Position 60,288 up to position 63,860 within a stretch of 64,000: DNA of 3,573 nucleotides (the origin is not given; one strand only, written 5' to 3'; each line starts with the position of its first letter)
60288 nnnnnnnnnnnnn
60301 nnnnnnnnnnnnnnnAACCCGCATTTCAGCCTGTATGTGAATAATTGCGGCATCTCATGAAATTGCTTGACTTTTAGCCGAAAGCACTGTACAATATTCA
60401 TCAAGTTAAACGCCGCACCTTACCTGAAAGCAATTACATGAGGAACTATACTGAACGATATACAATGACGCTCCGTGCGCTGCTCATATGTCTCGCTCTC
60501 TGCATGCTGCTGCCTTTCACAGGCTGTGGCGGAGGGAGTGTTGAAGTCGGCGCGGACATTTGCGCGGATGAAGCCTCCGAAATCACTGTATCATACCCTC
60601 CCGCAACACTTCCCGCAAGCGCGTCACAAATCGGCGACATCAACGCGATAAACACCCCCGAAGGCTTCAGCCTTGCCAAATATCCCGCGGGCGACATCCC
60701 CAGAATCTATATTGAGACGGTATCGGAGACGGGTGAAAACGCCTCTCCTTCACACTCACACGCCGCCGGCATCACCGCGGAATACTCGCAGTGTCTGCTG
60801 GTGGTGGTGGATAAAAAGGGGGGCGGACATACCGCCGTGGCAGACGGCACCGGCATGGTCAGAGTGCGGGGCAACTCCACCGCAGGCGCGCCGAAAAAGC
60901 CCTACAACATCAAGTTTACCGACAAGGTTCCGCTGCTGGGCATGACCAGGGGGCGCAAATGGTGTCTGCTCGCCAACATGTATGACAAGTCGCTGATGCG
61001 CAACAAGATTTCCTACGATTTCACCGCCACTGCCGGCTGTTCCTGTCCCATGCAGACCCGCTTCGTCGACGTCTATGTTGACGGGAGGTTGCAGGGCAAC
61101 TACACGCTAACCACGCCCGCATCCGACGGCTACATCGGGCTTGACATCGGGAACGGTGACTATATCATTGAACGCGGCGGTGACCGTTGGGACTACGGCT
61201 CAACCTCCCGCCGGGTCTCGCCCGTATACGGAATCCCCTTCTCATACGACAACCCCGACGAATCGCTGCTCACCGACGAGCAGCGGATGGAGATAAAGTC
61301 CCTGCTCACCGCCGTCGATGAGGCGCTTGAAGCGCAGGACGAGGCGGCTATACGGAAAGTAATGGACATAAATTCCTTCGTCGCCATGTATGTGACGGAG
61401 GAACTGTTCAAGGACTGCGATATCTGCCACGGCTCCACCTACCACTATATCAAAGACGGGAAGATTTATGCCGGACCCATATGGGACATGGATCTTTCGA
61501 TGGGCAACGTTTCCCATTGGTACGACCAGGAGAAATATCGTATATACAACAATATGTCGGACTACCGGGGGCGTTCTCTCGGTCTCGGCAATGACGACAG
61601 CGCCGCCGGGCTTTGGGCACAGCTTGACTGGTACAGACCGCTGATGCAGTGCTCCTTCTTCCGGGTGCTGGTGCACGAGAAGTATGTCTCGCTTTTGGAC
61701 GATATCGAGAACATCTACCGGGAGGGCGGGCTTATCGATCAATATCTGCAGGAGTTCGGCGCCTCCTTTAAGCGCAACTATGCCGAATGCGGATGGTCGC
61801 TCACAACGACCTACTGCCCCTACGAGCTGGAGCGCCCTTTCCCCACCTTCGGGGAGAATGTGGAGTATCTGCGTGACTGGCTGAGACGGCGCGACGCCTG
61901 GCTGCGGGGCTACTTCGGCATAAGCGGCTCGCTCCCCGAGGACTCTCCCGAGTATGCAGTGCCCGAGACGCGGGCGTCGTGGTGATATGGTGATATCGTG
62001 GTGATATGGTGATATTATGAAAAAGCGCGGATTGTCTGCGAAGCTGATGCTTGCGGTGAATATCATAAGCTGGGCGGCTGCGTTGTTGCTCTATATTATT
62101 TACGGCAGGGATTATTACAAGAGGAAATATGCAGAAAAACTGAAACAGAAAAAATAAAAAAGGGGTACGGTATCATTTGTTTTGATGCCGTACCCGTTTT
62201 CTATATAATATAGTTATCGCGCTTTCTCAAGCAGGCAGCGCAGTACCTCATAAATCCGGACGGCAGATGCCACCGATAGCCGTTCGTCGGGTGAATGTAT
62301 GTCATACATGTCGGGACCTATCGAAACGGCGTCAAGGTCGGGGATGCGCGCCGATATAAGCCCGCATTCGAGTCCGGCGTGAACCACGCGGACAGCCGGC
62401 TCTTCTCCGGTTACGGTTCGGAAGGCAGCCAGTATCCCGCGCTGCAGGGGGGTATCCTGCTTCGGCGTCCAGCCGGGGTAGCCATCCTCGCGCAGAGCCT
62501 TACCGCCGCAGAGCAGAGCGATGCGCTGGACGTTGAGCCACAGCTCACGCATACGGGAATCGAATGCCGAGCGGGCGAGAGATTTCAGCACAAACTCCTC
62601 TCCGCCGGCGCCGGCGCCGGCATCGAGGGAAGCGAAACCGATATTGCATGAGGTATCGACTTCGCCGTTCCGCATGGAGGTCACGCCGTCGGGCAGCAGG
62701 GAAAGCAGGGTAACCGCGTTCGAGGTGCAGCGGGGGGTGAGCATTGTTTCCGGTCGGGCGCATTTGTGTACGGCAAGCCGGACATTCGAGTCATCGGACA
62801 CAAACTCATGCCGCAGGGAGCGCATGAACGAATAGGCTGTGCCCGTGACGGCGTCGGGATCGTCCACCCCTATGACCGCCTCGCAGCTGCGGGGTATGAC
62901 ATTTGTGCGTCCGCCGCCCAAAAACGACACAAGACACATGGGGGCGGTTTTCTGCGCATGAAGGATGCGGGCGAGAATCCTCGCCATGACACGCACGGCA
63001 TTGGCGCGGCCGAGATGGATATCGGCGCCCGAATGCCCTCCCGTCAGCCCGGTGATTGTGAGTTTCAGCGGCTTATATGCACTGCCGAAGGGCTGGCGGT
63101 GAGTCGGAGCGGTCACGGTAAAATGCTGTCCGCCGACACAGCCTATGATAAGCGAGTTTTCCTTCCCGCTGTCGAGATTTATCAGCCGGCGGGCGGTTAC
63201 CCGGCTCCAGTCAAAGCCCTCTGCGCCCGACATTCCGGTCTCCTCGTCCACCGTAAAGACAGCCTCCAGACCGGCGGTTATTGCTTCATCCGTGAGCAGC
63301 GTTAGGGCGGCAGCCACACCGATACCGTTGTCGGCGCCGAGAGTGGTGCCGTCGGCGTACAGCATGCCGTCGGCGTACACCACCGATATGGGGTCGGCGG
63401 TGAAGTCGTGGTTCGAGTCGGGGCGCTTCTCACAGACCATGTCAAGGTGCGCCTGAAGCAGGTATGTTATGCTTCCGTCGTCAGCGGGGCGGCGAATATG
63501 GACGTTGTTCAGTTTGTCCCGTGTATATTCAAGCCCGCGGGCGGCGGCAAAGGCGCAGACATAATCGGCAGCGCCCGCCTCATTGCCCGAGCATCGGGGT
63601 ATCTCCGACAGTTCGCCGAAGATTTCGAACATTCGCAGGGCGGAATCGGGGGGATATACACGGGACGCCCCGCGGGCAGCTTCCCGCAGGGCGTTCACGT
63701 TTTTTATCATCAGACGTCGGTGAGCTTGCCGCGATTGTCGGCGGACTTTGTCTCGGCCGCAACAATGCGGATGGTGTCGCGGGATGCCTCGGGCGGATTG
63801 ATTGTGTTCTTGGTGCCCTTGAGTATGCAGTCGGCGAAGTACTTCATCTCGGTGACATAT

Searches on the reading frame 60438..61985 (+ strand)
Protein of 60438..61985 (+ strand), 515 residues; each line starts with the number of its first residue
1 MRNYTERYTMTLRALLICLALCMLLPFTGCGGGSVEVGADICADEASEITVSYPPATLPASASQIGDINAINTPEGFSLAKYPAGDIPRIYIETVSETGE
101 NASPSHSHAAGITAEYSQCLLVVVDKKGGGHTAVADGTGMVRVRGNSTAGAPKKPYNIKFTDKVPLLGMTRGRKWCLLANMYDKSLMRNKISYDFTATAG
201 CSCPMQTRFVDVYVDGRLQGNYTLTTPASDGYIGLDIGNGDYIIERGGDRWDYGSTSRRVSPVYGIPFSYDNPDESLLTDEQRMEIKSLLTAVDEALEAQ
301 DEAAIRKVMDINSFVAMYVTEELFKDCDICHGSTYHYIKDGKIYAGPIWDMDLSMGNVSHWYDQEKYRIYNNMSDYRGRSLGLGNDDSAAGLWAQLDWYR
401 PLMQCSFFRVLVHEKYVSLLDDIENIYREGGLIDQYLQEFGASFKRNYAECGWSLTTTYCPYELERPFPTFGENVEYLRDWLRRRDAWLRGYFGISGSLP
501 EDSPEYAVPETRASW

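Call 11: search_protein_families(library=pfam, proteins=[window:60438-61985:+], max_evalue=0.01)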
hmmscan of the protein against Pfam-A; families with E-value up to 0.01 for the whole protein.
window:60438-61985:+ (515 aa): 1 family
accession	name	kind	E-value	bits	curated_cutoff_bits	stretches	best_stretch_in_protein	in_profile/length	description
PF08757.17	CotH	-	8.1e-37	127.9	23.8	1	141-489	1-322/322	CotH kinase protein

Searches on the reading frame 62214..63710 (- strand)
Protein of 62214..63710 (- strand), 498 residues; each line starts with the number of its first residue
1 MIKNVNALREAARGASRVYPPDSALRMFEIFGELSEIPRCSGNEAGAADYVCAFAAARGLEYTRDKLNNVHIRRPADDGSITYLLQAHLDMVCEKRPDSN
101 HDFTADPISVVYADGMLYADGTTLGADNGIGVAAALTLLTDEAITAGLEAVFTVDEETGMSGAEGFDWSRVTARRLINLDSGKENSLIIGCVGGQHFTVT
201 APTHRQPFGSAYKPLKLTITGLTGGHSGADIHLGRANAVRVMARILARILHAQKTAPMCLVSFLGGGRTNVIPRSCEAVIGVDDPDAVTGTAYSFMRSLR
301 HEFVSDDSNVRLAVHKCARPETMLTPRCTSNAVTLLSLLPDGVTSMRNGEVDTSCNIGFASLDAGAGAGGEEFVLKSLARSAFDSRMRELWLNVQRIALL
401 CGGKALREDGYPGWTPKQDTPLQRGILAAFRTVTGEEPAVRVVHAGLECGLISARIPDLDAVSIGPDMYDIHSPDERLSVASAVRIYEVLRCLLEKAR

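Call 69: find_encoding_contigs(protein=window:62214-63710:-, flank=10000, max_places=3)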
Protein window:62214-63710:- (498 aa): 7 contigs read that carry it; 3 places shown.
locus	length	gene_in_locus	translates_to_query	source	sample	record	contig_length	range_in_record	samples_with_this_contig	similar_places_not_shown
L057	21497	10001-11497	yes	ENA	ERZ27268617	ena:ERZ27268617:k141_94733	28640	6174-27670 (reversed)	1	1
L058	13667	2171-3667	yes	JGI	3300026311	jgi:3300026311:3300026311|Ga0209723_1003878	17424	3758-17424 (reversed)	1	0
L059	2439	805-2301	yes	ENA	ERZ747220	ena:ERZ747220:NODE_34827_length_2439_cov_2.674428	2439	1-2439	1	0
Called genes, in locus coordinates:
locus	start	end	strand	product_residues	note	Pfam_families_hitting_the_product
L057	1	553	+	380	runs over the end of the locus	PF06925:MGDG_synth, PF04101:Glyco_tran_28_C (weak)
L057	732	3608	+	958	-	PF13895:Ig_2 (faint), PF06832:BiPBP_C (faint), PF07679:I-set (faint), PF13927:Ig_3 (weak)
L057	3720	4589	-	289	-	PF00892:EamA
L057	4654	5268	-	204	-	PF08876:DUF1836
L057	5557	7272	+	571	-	PF00501:AMP-binding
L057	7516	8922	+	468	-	PF13793:Pribosyltran_N, PF00156:Pribosyltran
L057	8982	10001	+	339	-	PF01408:GFO_IDH_MocA, PF02894:GFO_IDH_MocA_C, PF22725:GFO_IDH_MocA_C3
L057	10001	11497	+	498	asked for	PF01546:Peptidase_M20, PF07687:M20_dimer (weak)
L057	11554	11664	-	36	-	-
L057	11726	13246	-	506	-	PF08757:CotH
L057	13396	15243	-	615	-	PF06480:FtsH_ext, PF06068:TIP49 (weak), PF05496:RuvB_N (faint), PF00004:AAA, PF07728:AAA_5 (weak), PF17862:AAA_lid_3, PF01434:Peptidase_M41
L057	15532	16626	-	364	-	PF00150:Cellulase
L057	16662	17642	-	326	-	PF01120:Alpha_L_fucos (weak)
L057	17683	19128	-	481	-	-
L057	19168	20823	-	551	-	-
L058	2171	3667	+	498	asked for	PF01546:Peptidase_M20, PF07687:M20_dimer (weak)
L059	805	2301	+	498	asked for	PF01546:Peptidase_M20, PF07687:M20_dimer (weak)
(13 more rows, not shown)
